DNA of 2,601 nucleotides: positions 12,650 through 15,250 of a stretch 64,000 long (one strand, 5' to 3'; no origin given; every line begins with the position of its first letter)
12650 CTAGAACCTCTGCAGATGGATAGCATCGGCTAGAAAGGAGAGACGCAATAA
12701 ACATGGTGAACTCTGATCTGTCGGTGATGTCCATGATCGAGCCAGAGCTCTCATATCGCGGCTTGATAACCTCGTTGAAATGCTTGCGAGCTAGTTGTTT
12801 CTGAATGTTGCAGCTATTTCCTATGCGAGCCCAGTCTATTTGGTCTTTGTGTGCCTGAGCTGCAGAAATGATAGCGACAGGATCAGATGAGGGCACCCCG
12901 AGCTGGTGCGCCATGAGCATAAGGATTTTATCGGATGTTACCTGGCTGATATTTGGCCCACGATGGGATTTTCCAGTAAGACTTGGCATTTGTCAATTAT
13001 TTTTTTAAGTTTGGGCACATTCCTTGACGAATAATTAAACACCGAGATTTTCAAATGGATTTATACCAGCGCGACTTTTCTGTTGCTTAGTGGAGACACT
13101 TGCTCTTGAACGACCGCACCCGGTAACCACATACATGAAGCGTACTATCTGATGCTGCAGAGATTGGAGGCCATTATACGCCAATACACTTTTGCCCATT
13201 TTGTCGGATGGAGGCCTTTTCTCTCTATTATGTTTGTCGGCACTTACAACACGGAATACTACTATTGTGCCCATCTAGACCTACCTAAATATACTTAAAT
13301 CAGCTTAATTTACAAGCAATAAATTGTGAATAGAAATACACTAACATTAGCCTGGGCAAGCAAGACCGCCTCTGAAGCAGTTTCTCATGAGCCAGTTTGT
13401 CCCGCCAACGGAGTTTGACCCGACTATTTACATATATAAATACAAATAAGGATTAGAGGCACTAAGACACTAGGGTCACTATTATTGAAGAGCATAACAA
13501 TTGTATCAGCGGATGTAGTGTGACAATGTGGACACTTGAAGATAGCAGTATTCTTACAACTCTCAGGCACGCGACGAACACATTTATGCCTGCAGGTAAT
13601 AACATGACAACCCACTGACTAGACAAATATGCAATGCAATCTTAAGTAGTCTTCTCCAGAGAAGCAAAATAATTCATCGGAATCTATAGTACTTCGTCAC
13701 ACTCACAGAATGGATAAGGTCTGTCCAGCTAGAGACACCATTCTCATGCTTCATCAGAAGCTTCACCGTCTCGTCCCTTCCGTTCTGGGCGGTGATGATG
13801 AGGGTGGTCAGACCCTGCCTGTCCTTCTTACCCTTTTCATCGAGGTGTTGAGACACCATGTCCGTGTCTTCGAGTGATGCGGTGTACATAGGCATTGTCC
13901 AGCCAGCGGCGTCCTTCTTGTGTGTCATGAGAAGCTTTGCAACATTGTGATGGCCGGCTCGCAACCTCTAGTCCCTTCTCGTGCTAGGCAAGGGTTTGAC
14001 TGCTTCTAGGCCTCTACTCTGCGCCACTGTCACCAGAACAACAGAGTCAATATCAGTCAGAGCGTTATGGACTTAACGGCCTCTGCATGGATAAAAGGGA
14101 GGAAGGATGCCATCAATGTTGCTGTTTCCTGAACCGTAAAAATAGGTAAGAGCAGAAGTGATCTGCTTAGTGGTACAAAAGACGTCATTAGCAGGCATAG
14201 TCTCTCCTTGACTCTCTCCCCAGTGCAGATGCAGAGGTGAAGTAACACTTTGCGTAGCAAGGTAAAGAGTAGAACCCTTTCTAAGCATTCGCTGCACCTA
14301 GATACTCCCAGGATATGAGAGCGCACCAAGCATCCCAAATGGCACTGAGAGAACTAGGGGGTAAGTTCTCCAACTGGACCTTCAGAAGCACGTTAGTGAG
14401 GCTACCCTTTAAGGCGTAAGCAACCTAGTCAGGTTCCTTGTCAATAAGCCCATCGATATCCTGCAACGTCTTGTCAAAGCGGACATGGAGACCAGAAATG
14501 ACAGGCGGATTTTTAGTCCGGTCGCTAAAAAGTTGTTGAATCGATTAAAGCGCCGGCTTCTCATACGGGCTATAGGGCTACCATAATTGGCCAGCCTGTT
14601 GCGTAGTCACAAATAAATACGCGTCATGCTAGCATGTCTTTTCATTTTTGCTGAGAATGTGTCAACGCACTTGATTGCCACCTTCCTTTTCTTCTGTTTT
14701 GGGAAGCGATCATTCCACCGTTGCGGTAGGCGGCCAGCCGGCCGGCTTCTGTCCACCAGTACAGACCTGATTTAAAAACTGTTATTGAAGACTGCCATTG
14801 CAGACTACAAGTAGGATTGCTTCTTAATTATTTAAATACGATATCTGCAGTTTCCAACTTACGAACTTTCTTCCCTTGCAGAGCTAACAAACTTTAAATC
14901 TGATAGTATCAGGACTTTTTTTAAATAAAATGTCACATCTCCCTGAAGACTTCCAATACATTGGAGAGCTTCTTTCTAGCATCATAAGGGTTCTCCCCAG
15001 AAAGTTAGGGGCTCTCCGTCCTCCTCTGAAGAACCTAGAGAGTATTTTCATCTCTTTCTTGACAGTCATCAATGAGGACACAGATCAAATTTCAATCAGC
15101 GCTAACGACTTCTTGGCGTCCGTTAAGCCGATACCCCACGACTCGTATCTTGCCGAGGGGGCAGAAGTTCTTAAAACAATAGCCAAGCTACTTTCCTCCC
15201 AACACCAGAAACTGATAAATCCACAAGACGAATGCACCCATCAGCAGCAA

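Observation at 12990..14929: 1.9-kb ORF desert containing a decayed ankyrin-repeat gene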

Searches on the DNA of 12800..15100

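Call 31: search_rna_families(source=window, start=12800, end=15100, threshold=evalue, max_evalue=1)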
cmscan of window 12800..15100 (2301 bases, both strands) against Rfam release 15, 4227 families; matches with E-value up to 1: 0.
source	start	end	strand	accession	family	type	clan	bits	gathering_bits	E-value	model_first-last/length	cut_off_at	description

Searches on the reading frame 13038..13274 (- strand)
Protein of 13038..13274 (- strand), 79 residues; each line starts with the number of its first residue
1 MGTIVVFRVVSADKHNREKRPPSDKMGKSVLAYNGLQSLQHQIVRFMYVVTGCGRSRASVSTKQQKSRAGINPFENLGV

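Call 7: search_protein_families(library=pfam, max_evalue=1, proteins=[window:13038-13274:-])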
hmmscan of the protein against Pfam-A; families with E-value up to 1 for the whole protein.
seq(79 aa): 0 families

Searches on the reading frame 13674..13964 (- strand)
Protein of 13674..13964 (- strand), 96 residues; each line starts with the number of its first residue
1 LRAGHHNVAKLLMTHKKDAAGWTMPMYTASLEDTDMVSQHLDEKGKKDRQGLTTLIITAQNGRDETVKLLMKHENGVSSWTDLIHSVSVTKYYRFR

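Call 7: search_protein_families(library=pfam, max_evalue=1, proteins=[window:13677-13964:-])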
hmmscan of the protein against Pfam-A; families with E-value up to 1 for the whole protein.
seq(96 aa): 2 families
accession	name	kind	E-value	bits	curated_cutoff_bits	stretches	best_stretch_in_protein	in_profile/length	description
PF12796.13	Ank_2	-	1.3e-08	35.7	27.3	1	3-74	7-83/90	Ankyrin repeats (3 copies)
PF00023.36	Ank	-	0.0023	18.6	21.1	1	51-73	2-24/33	Ankyrin repeat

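Call 9: find_encoding_contigs(protein=window:13674-13964:-, flank=6000, max_places=10)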
Protein window:13674-13964:- (96 aa): 1 contig read that carries it; 1 place shown.
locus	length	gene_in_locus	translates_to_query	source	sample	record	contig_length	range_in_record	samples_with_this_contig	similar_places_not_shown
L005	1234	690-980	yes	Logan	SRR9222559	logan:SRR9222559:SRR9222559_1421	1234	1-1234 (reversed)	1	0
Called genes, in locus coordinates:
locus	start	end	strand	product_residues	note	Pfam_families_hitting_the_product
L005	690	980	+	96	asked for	PF12796:Ank_2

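Call 72: search_protein_representatives(protein=window:13674-13964:-)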
Query: 96 residues. Proteins with E-value up to 0.001 (for the whole library): 3285; up to 1e-10: 409; up to 1e-30: 27. The best 150 are listed.
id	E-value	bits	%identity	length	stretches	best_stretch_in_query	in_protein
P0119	3.1e-71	251.4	41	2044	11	8-87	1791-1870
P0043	2.0e-69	245.5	40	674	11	2-85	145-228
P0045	1.9e-66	236.1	40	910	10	2-86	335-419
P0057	9.7e-63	224.2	46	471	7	2-86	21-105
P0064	2.3e-57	207.0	44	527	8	2-84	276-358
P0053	6.9e-54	195.9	37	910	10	2-85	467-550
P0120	3.7e-49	180.8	46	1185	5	2-86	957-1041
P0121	3.4e-42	158.5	38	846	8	7-87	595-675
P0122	2.7e-40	152.5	36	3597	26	21-73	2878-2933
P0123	4.1e-39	148.7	34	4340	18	15-72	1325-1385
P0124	2.1e-38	146.4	29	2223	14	13-71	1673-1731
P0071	6.2e-36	138.5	46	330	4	26-86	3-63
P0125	2.6e-35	136.5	32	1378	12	16-79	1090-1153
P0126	2.6e-35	136.5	34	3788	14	3-75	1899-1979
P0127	2.8e-35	136.4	36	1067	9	4-79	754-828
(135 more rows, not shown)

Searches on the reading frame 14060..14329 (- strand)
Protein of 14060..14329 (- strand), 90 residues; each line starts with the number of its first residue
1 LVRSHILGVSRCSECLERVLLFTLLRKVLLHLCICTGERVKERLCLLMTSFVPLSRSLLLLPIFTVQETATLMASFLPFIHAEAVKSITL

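Call 7: search_protein_families(library=pfam, max_evalue=1, proteins=[window:14060-14329:-, window:14076-14297:-])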
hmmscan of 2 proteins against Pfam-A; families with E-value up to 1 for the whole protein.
seq(90 aa): 0 families

seq(74 aa): 1 family
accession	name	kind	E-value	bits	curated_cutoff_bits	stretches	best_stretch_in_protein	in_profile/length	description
PF25008.1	DUF7784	-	0.012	15.7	27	1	2-36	119-153/182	Domain of unknown function (DUF7784)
